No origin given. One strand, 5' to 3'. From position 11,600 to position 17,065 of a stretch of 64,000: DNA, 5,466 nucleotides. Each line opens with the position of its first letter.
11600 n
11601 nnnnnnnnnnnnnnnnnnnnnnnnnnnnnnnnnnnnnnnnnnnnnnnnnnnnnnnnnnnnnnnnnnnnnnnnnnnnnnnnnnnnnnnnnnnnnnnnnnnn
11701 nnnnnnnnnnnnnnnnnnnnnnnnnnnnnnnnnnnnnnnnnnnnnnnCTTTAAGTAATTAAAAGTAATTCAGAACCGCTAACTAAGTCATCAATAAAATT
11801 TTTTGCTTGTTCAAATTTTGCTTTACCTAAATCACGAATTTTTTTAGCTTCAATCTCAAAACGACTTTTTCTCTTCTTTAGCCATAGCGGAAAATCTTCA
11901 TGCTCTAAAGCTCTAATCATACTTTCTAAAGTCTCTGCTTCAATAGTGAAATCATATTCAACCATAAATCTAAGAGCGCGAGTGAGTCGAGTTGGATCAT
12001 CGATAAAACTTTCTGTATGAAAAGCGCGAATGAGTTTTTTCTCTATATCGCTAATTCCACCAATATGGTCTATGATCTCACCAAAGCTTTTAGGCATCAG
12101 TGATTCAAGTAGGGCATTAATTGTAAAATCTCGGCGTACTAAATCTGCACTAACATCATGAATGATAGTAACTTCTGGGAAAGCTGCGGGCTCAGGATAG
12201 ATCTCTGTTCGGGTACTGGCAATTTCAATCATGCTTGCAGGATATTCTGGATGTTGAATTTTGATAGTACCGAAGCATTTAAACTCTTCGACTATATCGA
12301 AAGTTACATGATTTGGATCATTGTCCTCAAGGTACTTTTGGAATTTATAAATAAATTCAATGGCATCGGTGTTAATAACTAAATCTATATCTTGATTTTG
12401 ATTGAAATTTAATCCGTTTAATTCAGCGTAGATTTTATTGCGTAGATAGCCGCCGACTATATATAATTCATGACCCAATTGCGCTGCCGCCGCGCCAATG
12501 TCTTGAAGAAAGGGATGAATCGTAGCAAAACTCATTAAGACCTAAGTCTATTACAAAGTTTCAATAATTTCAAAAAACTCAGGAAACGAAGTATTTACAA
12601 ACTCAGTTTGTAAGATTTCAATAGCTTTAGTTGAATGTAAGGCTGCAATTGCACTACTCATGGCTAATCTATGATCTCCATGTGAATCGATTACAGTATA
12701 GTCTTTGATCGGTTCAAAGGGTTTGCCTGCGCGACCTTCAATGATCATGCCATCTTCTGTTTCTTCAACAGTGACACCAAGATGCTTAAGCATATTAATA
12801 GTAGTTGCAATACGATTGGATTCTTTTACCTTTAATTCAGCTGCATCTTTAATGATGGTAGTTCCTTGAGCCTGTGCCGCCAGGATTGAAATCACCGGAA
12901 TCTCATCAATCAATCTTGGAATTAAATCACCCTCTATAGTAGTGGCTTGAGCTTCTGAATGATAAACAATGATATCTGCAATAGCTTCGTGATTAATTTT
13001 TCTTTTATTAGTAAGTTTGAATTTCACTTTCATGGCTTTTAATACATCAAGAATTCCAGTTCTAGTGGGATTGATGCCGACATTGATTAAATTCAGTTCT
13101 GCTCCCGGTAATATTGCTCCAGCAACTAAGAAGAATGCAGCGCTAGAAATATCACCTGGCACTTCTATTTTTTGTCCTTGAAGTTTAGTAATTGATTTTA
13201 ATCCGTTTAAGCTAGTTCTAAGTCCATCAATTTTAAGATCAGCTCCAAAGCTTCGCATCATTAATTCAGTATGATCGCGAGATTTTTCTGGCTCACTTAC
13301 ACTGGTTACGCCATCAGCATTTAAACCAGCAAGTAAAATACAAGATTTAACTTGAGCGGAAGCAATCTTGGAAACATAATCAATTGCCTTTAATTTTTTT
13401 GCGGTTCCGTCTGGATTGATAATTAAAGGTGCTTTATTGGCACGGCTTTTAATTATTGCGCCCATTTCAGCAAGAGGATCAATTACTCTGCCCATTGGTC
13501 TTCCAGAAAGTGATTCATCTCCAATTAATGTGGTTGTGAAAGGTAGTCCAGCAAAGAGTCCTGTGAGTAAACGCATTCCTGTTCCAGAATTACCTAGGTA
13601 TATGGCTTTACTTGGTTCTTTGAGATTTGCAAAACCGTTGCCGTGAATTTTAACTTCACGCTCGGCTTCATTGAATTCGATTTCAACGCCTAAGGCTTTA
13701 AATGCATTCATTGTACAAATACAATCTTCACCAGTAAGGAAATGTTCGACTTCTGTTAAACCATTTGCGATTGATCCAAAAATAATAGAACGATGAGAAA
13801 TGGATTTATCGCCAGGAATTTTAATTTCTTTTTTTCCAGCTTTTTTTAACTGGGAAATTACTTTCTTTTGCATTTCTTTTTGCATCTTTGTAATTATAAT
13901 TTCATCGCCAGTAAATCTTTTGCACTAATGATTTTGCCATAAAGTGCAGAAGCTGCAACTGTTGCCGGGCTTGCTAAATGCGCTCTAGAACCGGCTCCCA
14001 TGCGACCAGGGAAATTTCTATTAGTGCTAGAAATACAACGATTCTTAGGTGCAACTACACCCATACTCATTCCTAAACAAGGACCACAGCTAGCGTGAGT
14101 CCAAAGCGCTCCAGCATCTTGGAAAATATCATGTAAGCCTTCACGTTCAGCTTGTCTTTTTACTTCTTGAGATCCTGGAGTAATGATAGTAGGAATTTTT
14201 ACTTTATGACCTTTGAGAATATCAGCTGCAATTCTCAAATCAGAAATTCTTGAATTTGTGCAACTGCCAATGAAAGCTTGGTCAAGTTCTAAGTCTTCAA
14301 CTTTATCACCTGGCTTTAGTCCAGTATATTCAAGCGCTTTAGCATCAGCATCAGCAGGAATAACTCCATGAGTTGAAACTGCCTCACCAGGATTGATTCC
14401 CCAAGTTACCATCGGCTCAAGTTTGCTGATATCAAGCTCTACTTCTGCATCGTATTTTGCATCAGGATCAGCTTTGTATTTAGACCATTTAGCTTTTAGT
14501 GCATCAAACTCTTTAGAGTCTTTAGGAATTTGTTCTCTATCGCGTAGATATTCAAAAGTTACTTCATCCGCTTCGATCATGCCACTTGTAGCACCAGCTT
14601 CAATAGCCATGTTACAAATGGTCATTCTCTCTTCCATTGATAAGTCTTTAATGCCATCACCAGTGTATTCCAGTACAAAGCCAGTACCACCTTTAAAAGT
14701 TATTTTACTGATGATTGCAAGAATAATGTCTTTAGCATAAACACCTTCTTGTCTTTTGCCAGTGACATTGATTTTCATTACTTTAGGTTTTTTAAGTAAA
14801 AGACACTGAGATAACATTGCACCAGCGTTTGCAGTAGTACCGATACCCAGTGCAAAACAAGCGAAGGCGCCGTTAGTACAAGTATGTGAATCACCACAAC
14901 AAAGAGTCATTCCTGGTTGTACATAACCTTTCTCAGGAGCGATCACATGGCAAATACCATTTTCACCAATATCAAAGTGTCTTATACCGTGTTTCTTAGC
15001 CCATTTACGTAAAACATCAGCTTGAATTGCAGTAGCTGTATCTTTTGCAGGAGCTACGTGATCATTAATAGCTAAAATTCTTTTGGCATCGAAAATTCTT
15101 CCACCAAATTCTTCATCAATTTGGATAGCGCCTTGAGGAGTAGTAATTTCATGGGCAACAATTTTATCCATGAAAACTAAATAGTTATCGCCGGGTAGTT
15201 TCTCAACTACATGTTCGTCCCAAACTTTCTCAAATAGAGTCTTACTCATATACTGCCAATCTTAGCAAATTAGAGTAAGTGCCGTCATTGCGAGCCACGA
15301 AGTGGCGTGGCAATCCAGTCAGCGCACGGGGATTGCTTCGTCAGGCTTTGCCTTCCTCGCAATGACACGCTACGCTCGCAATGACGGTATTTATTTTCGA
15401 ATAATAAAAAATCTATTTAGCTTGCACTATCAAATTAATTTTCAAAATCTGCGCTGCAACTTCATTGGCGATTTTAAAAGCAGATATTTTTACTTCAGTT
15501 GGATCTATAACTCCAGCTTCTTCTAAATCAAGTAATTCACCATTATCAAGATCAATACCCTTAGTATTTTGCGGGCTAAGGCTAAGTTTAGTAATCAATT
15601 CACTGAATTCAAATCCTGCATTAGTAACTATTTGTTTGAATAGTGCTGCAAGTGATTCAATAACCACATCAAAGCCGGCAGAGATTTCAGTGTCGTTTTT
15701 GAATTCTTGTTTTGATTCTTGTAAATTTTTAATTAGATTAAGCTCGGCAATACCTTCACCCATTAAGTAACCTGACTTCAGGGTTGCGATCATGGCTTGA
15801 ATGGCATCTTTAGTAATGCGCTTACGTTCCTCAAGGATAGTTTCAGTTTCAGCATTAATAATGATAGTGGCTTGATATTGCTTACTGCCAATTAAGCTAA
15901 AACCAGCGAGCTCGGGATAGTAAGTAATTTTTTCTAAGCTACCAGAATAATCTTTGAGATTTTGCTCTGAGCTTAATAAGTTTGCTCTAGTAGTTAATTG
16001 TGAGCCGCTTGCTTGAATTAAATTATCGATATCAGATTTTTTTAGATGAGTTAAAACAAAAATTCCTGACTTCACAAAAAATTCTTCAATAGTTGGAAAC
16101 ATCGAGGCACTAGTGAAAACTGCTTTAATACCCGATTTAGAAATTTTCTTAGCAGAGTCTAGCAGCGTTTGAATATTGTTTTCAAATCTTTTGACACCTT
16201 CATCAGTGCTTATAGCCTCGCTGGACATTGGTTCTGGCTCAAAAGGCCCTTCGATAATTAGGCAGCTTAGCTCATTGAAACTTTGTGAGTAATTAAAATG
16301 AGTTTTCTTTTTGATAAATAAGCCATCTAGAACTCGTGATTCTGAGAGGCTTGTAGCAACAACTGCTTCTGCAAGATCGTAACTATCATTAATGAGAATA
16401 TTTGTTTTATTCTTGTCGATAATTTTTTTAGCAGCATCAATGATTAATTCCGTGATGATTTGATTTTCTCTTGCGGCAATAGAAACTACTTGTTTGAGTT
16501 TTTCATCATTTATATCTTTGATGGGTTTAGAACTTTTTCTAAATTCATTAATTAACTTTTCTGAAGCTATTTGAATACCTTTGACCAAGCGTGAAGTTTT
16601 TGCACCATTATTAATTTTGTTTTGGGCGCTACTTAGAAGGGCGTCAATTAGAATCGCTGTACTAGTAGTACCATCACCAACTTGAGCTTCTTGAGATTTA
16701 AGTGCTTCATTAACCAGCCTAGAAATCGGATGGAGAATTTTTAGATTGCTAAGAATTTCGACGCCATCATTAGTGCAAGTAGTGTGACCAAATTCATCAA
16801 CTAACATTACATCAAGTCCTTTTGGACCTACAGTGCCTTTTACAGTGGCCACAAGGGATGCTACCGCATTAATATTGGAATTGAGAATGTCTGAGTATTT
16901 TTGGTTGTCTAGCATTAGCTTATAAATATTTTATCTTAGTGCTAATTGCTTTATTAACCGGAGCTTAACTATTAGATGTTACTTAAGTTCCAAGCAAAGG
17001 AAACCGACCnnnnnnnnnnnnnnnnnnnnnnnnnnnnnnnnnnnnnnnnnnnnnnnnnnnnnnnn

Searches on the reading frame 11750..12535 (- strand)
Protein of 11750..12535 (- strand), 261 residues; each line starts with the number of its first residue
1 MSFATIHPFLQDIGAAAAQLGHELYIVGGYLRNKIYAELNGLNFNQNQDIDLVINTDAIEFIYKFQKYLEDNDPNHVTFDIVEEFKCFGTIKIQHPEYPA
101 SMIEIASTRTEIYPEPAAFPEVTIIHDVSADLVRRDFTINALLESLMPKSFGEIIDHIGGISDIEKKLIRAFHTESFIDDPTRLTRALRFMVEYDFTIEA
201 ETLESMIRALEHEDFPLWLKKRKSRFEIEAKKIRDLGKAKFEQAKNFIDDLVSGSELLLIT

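Call 70: search_protein_families(library=pfam, proteins=[window:11750-12535:-], max_evalue=0.00001)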
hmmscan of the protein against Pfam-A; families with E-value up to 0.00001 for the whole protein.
window:11750-12535:- (261 aa): 1 family
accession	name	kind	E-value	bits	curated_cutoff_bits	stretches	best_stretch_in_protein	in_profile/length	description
PF01743.26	PolyA_pol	-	1.5e-18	67.8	23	1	24-170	1-126/126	Poly A polymerase head domain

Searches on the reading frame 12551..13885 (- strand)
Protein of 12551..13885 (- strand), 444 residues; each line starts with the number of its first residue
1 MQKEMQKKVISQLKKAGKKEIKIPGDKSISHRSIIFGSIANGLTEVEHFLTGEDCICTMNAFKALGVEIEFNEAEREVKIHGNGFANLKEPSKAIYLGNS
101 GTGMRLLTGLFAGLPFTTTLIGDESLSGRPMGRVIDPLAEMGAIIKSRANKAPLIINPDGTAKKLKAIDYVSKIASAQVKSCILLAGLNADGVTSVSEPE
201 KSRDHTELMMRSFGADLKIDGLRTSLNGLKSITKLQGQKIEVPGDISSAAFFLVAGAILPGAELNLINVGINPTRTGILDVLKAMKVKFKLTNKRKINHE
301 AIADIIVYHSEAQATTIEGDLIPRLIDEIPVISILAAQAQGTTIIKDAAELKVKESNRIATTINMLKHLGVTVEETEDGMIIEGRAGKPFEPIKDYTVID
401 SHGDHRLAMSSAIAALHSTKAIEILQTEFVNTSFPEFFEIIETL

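Call 70: search_protein_families(library=pfam, proteins=[window:12551-13885:-], max_evalue=0.00001)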
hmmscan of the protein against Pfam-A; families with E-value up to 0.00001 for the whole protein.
window:12551-13885:- (444 aa): 1 family
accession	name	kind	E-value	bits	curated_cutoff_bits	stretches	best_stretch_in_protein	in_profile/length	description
PF00275.25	EPSP_synthase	-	5.6e-107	358.5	22.8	1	18-440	8-416/417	EPSP synthase (3-phosphoshikimate 1-carboxyvinyltransferase)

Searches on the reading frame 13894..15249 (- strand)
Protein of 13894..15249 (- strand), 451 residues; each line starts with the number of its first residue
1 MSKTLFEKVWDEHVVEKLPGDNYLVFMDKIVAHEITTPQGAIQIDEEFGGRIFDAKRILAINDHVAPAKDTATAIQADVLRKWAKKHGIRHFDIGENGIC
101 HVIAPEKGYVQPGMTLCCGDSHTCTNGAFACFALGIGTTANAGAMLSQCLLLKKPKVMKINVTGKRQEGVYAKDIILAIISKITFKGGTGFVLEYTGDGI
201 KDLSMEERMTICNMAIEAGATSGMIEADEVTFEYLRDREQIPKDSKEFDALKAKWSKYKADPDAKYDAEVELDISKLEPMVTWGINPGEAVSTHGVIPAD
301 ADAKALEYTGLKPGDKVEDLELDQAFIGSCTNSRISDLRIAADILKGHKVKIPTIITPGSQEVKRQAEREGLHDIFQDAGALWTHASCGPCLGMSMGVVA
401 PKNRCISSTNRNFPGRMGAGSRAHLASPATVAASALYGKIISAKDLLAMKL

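Call 70: search_protein_families(library=pfam, proteins=[window:13894-15249:-], max_evalue=0.00001)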
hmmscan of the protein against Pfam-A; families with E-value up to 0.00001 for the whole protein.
window:13894-15249:- (451 aa): 1 family
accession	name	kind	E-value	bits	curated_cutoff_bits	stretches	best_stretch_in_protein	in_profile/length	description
PF00330.25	Aconitase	-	1.9e-144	482.5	28.7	1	7-438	1-463/463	Aconitase family (aconitate hydratase)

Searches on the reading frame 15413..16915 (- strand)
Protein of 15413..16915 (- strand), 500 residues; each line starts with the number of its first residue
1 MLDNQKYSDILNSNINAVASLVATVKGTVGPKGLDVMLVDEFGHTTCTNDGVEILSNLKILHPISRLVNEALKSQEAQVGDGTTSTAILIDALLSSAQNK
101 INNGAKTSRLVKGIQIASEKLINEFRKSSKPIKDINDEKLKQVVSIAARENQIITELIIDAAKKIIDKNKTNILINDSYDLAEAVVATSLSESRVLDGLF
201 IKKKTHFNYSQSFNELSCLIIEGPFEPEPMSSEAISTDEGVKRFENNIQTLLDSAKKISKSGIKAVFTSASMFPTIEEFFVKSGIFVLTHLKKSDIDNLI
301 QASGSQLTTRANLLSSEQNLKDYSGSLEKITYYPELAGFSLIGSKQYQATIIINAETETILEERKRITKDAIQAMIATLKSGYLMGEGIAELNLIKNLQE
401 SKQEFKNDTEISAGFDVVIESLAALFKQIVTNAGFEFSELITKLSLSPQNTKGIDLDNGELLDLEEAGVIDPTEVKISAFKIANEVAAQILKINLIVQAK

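Call 70: search_protein_families(library=pfam, proteins=[window:15413-16915:-], max_evalue=0.00001)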
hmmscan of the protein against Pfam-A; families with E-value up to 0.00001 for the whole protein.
window:15413-16915:- (500 aa): 1 family
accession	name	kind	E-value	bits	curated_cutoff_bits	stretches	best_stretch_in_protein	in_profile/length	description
PF00118.29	Cpn60_TCP1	-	1.9e-86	291.2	34.3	1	23-500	3-489/490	TCP-1/cpn60 chaperonin family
